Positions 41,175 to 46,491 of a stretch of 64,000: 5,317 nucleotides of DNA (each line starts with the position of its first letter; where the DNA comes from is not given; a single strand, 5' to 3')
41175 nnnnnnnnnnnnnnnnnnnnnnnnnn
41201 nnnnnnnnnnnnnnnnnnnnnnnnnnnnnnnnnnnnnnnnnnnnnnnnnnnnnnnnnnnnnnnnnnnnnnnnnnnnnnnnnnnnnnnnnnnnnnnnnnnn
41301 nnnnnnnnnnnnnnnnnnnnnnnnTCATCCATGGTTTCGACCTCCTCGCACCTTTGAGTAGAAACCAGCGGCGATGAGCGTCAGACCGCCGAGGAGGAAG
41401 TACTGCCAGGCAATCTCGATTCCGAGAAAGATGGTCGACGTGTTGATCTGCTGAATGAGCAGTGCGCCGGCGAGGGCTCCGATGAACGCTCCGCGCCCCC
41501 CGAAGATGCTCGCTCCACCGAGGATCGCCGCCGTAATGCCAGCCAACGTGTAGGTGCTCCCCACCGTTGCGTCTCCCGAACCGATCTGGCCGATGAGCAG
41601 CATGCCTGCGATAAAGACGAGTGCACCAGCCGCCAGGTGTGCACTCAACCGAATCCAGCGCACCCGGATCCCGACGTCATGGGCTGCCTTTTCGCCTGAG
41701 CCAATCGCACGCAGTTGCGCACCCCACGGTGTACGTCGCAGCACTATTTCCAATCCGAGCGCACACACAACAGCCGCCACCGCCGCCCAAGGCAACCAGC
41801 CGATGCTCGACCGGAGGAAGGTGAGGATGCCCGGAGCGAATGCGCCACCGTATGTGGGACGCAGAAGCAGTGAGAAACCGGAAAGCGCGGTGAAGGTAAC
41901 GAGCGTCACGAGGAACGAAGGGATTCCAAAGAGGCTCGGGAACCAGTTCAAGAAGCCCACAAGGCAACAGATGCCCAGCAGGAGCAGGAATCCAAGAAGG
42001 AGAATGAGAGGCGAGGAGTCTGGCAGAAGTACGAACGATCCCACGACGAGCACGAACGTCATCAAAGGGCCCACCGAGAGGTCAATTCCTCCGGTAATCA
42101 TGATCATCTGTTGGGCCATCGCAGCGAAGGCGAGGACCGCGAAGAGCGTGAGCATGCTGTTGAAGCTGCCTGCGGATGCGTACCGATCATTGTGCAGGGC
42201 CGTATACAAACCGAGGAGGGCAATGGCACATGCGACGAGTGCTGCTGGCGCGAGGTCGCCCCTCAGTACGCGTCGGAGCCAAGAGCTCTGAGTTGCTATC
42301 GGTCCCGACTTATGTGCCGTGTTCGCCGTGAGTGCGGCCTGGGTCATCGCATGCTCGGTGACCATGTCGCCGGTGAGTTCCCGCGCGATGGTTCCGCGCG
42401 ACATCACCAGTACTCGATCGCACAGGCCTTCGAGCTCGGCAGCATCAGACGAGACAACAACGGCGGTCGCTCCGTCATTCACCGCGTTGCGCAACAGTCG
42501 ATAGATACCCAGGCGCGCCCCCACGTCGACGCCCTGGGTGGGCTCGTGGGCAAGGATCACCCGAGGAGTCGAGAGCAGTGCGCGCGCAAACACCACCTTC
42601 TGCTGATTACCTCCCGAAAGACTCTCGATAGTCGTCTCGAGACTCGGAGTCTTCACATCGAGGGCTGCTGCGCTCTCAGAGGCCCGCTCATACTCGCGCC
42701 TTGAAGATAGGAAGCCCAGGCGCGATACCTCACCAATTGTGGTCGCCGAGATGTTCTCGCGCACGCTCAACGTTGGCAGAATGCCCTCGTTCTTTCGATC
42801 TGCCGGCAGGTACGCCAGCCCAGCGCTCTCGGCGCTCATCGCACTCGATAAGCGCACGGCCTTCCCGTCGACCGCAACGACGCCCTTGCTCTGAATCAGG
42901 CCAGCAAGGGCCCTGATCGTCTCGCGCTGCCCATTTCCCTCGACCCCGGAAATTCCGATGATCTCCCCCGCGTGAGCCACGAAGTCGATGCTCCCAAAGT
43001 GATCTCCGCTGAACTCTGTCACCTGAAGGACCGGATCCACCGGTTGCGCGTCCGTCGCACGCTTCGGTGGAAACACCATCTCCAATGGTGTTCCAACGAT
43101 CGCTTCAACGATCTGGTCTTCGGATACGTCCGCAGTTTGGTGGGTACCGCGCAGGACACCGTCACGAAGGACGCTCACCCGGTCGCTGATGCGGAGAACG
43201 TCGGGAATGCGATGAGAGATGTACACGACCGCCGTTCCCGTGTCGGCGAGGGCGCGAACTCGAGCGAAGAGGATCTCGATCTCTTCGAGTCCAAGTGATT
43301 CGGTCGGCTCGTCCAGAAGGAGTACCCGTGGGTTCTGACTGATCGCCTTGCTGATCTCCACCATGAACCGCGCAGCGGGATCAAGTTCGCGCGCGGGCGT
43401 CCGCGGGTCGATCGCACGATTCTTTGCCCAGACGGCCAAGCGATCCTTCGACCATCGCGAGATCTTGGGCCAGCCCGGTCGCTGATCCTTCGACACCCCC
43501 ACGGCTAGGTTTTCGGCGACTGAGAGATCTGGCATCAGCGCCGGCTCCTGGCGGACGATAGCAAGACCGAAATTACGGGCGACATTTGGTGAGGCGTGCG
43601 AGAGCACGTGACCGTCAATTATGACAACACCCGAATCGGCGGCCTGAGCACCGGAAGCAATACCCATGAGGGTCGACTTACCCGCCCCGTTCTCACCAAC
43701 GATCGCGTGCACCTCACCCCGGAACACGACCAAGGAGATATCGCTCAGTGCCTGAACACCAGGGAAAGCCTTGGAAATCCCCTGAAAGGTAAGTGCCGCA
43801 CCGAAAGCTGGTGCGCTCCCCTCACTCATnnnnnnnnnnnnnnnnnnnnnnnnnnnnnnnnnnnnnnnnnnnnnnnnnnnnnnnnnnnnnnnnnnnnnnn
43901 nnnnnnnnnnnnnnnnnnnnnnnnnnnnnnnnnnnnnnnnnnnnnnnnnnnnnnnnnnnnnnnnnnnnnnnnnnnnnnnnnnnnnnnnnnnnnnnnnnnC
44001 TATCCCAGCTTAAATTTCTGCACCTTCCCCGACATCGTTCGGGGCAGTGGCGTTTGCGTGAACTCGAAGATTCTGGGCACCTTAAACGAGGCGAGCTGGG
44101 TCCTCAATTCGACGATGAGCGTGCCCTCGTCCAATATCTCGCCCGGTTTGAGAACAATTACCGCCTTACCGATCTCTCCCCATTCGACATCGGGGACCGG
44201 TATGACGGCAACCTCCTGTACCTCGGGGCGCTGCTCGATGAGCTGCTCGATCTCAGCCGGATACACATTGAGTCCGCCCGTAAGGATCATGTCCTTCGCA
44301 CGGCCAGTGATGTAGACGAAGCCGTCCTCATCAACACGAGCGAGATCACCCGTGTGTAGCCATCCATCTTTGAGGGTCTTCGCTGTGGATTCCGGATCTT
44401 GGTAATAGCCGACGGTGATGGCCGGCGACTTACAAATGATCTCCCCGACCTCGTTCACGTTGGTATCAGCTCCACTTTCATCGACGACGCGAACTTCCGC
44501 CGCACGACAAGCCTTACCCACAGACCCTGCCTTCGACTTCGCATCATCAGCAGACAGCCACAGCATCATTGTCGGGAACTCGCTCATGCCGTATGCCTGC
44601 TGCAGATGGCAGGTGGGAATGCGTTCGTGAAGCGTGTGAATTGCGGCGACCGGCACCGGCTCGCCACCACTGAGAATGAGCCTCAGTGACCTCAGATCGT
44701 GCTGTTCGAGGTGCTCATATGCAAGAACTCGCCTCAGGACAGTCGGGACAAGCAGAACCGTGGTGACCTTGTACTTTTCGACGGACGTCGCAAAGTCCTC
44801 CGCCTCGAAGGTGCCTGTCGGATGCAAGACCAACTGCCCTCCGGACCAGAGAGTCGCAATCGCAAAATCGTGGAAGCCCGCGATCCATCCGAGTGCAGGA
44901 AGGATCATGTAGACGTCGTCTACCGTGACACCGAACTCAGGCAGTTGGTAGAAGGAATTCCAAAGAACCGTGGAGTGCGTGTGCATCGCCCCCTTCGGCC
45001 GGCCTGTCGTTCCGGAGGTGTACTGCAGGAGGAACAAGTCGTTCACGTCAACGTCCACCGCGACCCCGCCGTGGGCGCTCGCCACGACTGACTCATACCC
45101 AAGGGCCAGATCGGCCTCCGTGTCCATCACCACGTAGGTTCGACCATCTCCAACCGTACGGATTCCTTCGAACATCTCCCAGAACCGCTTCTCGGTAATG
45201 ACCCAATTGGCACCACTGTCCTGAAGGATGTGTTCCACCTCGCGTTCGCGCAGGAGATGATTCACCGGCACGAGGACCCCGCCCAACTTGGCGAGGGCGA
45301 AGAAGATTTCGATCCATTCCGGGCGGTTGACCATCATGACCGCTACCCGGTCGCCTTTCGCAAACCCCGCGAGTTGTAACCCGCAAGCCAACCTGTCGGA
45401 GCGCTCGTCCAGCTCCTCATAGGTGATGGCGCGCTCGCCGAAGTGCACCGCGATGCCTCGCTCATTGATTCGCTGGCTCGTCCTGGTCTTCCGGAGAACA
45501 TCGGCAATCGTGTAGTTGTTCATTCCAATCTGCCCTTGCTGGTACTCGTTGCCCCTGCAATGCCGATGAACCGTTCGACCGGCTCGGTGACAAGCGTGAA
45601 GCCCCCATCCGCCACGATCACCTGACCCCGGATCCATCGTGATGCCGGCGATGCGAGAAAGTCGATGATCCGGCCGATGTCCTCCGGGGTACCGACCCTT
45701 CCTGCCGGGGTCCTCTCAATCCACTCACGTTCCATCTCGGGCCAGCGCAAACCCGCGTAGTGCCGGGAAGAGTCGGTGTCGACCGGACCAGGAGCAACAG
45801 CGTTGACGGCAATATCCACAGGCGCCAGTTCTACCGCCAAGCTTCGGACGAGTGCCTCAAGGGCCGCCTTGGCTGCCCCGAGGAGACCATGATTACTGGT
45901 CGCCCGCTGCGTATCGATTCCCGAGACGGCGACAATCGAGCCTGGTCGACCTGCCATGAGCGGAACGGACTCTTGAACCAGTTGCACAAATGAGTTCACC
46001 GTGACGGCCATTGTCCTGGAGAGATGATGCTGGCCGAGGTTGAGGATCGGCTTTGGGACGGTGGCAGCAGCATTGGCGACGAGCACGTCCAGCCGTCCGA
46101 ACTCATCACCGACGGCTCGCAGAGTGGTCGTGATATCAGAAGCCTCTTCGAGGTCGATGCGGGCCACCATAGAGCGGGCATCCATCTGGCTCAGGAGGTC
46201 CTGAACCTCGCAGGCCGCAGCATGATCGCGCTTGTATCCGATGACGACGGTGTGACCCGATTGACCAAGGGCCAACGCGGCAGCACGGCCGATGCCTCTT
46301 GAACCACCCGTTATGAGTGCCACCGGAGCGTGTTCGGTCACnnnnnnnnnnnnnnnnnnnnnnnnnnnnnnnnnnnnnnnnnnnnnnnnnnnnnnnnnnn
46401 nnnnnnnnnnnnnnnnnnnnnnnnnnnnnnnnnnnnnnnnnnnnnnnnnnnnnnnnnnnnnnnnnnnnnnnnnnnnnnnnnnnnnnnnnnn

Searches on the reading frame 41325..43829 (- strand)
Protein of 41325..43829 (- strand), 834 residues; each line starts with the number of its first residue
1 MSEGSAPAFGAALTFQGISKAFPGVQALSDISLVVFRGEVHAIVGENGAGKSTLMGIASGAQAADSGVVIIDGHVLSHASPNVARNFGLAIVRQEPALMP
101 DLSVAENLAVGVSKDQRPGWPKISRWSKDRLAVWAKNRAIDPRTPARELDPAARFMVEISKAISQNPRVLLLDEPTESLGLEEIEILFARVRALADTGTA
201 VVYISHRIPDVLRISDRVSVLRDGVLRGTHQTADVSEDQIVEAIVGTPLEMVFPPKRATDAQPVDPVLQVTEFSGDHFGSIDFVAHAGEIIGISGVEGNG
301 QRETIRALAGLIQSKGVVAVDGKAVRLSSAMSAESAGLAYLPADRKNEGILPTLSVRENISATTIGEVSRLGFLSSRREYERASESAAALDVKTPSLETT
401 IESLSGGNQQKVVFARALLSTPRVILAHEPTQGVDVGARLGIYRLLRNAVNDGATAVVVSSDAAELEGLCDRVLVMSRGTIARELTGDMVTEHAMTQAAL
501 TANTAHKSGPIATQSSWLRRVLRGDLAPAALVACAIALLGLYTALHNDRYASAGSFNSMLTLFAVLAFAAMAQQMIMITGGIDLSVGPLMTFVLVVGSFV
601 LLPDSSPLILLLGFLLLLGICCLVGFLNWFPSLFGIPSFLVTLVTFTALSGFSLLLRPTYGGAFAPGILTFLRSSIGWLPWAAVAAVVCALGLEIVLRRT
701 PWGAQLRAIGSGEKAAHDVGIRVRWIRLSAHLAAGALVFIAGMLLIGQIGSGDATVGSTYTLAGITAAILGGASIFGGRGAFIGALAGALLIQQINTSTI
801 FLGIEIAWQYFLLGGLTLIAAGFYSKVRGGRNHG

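Call 6: search_protein_families(library=pfam, proteins=[window:41325-43829:-])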
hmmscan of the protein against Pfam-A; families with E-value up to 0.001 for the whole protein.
window:41325-43829:- (834 aa): 3 families
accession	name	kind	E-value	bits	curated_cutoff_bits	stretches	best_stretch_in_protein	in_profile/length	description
PF00005.33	ABC_tran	-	1.3e-39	136.4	25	2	28-176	1-136/137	ABC transporter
PF02653.21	BPD_transp_2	-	4e-27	95.5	26.8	1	558-820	4-268/269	Branched-chain amino acid transport system / permease component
PF13555.12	AAA_29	-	0.00036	20.7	27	0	38-55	23-39/61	P-loop containing region of AAA domain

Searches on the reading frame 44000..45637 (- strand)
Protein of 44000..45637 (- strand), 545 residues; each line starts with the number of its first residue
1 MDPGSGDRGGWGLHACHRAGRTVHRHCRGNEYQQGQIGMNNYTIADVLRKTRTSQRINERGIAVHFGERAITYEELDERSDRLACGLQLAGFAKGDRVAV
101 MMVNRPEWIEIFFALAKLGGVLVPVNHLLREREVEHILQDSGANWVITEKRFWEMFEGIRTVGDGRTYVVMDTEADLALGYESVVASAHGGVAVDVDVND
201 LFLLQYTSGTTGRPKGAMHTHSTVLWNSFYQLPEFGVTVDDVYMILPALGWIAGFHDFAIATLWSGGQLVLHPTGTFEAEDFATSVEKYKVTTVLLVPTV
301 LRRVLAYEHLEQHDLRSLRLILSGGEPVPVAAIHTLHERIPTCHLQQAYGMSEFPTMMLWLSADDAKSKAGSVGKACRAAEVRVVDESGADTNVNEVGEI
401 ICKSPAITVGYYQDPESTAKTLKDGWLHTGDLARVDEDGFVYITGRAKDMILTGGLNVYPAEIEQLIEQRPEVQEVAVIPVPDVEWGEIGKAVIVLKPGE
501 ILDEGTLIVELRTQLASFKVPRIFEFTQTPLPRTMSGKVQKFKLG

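Call 6: search_protein_families(library=pfam, proteins=[window:44000-45637:-])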
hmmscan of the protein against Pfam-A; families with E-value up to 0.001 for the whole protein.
window:44000-45637:- (545 aa): 2 families
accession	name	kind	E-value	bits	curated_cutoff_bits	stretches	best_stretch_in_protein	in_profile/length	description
PF00501.34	AMP-binding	-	3.5e-87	293.1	29.9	1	62-412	12-384/384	AMP-binding enzyme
PF13193.12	AMP-binding_C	-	1.1e-14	55.6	24.5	1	462-538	1-76/76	AMP-binding enzyme C-terminal domain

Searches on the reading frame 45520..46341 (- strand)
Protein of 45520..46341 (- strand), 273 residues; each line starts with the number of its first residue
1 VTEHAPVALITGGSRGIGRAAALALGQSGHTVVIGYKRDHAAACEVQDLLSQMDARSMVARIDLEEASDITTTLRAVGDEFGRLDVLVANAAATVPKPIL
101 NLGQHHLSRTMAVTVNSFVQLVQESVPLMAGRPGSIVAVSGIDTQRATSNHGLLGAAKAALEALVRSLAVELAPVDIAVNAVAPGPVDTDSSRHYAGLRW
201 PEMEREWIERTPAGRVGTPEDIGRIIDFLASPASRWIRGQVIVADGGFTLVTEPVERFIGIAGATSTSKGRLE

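Call 6: search_protein_families(library=pfam, proteins=[window:45520-46341:-])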
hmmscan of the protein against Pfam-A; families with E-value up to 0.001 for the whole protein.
window:45520-46341:- (273 aa): 4 families
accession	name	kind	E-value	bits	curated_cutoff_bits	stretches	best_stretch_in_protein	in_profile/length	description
PF13561.12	adh_short_C2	-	1.5e-59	201.9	27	1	15-249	6-236/236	Enoyl-(Acyl carrier protein) reductase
PF00106.31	adh_short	-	3.4e-40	138.1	26.6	1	7-193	2-188/195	short chain dehydrogenase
PF23441.1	SDR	-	1e-07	32.1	27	1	8-250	10-257/258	SDR-like rossmann domain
PF08659.16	KR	-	1.1e-07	32.3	22.6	1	8-168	3-163/180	KR domain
